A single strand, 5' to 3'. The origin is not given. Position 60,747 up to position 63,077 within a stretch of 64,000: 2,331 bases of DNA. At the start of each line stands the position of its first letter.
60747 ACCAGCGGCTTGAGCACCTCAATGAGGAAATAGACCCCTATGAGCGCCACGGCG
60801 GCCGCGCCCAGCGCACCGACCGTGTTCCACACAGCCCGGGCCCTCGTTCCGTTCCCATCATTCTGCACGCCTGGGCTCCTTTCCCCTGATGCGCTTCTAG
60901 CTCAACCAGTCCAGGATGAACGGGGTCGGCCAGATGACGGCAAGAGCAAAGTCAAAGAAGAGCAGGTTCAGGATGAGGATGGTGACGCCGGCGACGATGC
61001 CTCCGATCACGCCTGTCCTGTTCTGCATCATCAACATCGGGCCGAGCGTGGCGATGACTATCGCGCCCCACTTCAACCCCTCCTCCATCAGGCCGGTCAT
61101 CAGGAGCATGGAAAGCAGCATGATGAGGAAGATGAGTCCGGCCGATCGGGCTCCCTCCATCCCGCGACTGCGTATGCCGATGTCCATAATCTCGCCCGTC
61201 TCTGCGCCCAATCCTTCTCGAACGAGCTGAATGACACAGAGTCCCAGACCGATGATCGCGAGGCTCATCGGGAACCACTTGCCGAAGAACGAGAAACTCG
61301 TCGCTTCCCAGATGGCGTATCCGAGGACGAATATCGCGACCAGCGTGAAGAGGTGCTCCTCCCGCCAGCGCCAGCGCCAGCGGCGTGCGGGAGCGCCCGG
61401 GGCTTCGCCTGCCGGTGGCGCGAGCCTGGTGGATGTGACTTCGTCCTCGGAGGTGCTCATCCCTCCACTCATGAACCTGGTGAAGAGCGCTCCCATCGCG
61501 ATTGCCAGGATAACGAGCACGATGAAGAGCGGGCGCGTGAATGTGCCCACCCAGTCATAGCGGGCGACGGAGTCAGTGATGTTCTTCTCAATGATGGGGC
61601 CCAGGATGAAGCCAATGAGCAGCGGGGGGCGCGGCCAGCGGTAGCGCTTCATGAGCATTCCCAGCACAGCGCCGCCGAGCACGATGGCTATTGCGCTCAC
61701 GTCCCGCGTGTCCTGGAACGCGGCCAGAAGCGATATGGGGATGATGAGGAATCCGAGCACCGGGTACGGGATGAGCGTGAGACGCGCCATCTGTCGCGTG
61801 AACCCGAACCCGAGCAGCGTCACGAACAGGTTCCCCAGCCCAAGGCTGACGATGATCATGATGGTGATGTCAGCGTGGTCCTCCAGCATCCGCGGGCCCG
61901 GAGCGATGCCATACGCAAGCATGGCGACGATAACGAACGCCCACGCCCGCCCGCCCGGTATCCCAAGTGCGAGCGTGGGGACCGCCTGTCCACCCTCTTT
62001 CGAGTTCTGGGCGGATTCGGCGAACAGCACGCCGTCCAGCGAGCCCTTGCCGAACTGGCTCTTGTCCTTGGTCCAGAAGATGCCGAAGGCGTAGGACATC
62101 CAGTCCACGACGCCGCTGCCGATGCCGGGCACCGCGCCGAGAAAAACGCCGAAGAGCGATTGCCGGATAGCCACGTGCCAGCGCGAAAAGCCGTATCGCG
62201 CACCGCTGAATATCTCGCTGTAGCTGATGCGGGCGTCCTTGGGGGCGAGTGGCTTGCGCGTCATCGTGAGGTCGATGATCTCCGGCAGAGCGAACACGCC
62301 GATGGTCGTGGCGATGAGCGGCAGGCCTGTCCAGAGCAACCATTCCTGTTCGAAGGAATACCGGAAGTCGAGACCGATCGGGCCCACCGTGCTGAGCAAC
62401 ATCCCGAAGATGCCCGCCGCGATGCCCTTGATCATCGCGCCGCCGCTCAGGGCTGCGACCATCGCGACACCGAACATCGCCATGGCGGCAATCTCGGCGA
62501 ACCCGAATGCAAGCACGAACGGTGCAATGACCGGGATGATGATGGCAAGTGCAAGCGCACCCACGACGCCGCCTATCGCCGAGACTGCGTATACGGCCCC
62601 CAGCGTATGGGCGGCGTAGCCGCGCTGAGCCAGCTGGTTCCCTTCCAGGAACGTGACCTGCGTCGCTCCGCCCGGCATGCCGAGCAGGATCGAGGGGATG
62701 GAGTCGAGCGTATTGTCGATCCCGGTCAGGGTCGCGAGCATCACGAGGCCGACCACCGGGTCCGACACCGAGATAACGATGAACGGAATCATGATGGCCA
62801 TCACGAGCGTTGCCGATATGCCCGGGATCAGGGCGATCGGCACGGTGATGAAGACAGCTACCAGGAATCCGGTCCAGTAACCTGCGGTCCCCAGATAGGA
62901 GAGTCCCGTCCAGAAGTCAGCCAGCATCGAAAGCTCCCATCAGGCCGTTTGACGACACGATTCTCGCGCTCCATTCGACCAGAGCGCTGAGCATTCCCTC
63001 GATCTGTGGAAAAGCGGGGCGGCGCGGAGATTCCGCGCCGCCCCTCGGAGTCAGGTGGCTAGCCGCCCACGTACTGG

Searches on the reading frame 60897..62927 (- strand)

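Call 23: search_protein_families(library=pfam, proteins=[window:60897-62927:-], max_evalue=0.00001)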
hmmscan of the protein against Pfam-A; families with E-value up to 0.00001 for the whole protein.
window:60897-62927:- (676 aa): 1 family
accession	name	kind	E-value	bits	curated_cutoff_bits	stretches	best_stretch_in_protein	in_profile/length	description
PF01970.21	TctA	-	1e-86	291.7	28.9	1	22-437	5-422/423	Tripartite tricarboxylate transporter TctA family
